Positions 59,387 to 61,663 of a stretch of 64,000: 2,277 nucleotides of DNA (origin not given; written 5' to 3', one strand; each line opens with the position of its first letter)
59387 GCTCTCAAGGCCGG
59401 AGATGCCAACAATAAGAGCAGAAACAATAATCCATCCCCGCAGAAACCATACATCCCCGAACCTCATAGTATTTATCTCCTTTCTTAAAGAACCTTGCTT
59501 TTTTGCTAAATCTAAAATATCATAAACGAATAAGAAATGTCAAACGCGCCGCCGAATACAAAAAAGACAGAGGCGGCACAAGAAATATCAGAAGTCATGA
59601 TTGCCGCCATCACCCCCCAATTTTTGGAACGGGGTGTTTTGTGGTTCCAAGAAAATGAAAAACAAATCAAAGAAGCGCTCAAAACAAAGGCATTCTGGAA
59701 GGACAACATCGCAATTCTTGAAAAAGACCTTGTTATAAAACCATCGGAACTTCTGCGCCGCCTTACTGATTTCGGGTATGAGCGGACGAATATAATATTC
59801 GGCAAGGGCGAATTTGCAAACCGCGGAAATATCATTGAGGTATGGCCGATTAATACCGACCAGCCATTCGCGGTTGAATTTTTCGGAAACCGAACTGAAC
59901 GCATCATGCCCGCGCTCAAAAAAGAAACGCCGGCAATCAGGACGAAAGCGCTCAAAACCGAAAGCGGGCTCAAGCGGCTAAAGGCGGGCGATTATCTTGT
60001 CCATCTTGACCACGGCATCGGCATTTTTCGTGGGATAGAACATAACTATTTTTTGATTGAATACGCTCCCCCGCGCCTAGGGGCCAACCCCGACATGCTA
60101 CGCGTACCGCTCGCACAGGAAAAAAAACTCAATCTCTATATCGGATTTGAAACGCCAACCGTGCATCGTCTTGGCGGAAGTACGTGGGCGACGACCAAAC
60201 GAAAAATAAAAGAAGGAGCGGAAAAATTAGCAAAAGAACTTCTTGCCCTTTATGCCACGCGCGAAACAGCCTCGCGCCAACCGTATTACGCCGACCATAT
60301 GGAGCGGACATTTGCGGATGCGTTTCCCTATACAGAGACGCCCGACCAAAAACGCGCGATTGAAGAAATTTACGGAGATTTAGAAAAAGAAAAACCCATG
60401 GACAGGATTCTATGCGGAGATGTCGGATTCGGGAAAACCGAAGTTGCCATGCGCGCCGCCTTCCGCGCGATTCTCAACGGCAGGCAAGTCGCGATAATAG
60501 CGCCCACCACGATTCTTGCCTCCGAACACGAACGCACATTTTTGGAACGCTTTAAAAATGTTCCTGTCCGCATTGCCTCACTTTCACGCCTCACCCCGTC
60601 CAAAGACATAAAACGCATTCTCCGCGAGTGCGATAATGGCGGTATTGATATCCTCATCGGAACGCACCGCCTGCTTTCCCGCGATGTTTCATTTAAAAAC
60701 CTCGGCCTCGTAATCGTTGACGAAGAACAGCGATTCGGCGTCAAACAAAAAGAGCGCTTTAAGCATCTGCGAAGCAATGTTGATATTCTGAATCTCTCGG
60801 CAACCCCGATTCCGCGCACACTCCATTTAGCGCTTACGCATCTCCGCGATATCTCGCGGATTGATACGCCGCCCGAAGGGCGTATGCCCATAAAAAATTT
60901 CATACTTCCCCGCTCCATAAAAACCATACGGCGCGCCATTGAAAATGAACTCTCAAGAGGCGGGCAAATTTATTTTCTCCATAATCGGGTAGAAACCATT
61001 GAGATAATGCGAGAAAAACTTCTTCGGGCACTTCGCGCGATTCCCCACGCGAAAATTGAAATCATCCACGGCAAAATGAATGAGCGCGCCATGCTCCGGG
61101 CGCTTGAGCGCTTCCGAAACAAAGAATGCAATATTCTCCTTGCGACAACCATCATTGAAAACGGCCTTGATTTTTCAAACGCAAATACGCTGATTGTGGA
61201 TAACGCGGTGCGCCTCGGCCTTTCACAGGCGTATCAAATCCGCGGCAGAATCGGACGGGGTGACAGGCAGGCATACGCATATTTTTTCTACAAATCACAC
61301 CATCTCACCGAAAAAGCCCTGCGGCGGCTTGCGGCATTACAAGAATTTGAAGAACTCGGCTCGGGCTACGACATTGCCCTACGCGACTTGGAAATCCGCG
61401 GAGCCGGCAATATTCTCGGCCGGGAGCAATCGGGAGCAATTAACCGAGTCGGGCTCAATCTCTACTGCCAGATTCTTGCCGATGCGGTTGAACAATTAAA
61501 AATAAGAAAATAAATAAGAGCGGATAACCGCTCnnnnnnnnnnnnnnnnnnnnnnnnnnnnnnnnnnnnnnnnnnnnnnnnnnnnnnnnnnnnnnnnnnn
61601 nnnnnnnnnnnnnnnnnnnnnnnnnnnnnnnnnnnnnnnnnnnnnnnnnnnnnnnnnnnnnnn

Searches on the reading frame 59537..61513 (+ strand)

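Call 18: search_protein_families(library=ncbifam, proteins=[window:59537-61513:+], max_evalue=0.00001)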
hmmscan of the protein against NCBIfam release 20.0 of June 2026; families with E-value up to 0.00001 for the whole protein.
window:59537-61513:+ (658 aa): 28 families (the best 25 are shown)
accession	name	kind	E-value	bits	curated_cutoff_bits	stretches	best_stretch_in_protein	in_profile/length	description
TIGR00580.2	mfd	equivalog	3.7e-226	753.6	800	2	130-655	291-820/907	transcription-repair coupling factor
NF007966.0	PRK10689.1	equivalog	1.5e-158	529.6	1329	2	144-655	473-987/1148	transcription-repair coupling factor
NF008168.0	PRK10917.2-2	equivalog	7e-112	375.2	718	1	246-636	345-739/795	ATP-dependent DNA helicase RecG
NF008165.0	PRK10917.1-3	equivalog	1.8e-110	370.4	711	1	248-635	246-635/692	ATP-dependent DNA helicase RecG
TIGR00643.1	recG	equivalog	7.6e-109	365.2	659.4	1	242-635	211-608/629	ATP-dependent DNA helicase RecG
NF008170.0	PRK10917.2-4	equivalog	1.6e-95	320.8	975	1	249-634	383-770/826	ATP-dependent DNA helicase RecG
NF008164.0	PRK10917.1-2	equivalog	8.9e-93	311.8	785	1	239-634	249-645/704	ATP-dependent DNA helicase RecG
NF008163.0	PRK10917.1-1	equivalog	2e-92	310.7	796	1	217-636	218-644/692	ATP-dependent DNA helicase RecG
NF008166.0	PRK10917.1-4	equivalog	1.1e-86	291.6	864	1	250-634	260-655/705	ATP-dependent DNA helicase RecG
NF008167.0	PRK10917.2-1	equivalog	8.6e-74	249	995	1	241-638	259-690/744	ATP-dependent DNA helicase RecG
NF008169.0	PRK10917.2-3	equivalog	6.8e-58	196.7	555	1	256-634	219-582/610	ATP-dependent DNA helicase RecG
TIGR00595.1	priA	equivalog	2e-17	63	230.35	1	292-411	2-116/509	replication restart helicase PriA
NF004070.0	PRK05580.2-2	equivalog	2.6e-17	62.2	921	1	264-408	194-333/729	primosomal protein N'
NF004066.1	PRK05580.1-3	equivalog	1.5e-15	56.5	813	1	247-407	233-386/788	primosomal protein N'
NF004069.0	PRK05580.2-1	equivalog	3.5e-15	55.4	767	1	288-407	127-241/612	primosomal protein N'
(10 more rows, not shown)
